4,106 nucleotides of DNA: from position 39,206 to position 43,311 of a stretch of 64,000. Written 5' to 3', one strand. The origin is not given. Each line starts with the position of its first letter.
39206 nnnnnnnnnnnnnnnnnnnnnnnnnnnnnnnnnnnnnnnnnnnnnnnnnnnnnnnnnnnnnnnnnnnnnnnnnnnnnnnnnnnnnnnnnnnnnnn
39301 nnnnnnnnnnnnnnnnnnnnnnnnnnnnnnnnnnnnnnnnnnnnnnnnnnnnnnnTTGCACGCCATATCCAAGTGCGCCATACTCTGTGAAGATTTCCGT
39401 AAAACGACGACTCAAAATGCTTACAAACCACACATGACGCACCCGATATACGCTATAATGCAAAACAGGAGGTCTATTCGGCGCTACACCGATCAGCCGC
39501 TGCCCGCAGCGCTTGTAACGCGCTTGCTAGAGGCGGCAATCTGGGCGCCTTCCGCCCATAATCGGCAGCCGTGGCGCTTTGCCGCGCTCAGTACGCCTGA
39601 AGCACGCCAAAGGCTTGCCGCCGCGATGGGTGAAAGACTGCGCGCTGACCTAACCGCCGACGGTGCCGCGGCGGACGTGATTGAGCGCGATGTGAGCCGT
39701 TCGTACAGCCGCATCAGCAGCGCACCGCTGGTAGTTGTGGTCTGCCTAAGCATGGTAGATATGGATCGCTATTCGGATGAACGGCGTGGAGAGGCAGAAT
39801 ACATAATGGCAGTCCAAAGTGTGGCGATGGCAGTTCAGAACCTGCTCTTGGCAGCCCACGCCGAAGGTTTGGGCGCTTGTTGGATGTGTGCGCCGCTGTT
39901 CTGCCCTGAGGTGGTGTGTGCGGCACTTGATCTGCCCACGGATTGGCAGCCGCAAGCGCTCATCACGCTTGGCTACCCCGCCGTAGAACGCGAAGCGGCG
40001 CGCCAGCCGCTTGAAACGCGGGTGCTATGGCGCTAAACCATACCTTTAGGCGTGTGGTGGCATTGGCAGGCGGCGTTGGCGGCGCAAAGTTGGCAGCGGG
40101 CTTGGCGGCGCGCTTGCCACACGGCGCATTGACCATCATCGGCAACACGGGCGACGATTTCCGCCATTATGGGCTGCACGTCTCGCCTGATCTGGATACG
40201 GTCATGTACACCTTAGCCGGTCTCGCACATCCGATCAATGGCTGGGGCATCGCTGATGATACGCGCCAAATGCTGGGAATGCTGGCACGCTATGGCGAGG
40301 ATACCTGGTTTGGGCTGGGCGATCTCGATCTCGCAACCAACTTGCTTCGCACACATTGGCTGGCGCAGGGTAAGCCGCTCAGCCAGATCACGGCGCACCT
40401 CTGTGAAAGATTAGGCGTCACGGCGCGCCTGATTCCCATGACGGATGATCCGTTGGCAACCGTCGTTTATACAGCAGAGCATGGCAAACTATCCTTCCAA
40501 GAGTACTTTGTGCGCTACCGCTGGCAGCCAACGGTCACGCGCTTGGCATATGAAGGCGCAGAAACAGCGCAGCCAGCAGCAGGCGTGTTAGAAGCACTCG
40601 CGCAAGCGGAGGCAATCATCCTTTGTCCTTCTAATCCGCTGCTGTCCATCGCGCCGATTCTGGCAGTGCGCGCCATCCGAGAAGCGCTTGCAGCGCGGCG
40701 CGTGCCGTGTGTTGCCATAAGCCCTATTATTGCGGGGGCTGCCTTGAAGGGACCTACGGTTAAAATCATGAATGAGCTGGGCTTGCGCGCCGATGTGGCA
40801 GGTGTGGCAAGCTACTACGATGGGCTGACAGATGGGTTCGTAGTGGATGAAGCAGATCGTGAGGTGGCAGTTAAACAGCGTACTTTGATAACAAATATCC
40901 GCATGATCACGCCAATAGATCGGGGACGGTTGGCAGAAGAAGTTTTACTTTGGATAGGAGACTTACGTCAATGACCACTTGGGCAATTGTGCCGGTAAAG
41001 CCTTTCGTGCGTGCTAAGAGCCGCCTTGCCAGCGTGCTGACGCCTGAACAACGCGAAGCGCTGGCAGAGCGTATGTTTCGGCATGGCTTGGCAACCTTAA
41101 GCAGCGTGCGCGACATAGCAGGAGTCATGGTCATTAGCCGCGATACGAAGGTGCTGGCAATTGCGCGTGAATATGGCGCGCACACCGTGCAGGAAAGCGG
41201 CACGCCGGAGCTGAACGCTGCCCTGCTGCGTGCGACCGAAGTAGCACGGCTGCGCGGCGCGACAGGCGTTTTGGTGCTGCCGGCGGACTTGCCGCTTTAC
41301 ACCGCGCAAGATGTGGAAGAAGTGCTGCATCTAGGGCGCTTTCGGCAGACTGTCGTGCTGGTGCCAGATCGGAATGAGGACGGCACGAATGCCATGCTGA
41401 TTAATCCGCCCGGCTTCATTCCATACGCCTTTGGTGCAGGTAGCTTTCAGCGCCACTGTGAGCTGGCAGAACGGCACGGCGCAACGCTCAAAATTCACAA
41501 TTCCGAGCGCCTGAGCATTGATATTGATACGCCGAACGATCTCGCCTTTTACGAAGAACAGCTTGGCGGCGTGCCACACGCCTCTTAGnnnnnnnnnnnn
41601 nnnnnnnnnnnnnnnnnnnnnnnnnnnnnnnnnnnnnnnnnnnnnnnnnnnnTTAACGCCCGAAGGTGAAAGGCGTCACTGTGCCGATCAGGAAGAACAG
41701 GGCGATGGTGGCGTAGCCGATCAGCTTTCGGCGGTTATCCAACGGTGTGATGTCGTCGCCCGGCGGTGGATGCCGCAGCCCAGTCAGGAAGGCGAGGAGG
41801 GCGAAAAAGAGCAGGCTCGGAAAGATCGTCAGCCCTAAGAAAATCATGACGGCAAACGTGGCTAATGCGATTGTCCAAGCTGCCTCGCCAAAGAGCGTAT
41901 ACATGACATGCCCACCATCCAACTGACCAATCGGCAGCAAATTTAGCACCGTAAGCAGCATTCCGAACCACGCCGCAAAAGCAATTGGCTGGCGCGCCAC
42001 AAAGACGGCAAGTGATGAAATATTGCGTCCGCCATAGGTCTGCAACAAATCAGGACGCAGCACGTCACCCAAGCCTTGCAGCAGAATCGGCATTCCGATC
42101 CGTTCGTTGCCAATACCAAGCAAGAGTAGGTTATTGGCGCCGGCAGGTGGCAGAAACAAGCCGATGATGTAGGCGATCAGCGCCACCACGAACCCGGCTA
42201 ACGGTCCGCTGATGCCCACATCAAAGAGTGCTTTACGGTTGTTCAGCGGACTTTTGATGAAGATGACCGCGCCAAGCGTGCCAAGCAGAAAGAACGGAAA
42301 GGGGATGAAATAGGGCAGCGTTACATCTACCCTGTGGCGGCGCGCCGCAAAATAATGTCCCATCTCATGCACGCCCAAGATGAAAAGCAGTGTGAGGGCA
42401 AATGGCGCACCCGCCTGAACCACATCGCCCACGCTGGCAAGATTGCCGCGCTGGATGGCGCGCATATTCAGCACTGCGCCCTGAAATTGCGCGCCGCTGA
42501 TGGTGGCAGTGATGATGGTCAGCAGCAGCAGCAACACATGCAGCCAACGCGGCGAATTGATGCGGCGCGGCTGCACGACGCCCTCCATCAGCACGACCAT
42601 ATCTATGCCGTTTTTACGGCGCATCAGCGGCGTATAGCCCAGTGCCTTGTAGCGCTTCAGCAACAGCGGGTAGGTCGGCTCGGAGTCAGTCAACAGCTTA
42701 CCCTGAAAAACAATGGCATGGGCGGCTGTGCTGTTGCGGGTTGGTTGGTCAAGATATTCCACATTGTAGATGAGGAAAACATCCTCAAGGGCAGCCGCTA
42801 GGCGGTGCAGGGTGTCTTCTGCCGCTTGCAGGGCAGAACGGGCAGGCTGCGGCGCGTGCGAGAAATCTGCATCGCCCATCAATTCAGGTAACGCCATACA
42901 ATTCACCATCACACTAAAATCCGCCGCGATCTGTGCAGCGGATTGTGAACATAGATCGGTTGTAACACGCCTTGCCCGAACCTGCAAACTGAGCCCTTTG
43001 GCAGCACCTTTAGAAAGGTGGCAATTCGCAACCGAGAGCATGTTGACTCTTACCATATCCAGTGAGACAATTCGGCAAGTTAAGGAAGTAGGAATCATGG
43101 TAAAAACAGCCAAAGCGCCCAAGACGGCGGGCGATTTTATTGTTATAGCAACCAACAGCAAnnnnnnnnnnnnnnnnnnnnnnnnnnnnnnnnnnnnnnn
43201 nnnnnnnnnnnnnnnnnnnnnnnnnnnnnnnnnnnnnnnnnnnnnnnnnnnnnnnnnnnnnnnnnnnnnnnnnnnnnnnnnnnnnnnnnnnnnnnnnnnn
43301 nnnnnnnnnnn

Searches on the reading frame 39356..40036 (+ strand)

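Call 19: search_protein_families(library=pfam, proteins=[window:39356-40036:+], max_evalue=0.001)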
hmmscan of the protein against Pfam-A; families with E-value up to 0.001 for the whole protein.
window:39356-40036:+ (226 aa): 2 families
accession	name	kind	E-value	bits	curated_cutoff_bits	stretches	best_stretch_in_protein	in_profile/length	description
PF00881.29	Nitroreductase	-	2.1e-38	132.6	23.5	1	36-207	2-167/167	Nitroreductase family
PF14512.11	TM1586_NiRdase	-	8.5e-12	45.6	27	1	56-77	162-183/215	Putative TM nitroreductase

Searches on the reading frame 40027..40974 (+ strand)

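Call 19: search_protein_families(library=pfam, proteins=[window:40027-40974:+], max_evalue=0.001)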
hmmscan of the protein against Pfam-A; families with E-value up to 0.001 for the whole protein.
window:40027-40974:+ (315 aa): 1 family
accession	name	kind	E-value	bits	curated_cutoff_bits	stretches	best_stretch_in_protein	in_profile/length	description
PF01933.23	CofD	-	4.2e-49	167.7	30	1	10-285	1-261/290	2-phospho-L-lactate transferase CofD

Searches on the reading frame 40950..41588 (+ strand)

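Call 19: search_protein_families(library=pfam, proteins=[window:40950-41588:+], max_evalue=0.001)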
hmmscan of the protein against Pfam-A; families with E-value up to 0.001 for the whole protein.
window:40950-41588:+ (212 aa): 2 families
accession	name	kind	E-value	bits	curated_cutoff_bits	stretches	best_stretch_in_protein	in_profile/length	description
PF01983.22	CofC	-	4.2e-29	101.7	22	1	12-199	3-180/217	Guanylyl transferase CofC like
PF12804.13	NTP_transf_3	-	4.8e-09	37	27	1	40-150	24-132/160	MobA-like NTP transferase domain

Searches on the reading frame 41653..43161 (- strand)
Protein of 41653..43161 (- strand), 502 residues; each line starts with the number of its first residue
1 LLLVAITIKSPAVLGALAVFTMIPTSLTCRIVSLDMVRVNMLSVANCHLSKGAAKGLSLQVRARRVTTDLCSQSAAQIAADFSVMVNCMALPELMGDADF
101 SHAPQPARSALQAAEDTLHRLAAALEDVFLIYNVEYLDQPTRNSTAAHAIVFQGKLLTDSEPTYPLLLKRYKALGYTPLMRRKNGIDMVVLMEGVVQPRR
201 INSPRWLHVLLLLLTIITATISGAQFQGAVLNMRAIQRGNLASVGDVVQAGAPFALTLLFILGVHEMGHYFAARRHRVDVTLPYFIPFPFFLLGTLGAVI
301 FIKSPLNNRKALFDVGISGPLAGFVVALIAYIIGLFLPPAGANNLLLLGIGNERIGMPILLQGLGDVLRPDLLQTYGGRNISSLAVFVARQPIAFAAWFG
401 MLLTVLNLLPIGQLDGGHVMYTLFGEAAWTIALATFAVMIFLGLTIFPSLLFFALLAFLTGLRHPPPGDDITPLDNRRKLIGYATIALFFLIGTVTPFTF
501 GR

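Call 19: search_protein_families(library=pfam, proteins=[window:41653-43161:-], max_evalue=0.001)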
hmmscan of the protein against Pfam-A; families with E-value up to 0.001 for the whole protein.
window:41653-43161:- (502 aa): 1 family
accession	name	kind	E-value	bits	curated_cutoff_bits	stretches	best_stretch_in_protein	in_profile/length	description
PF02163.28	Peptidase_M50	-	2.7e-23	82.9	27.2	1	254-428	2-198/221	Peptidase family M50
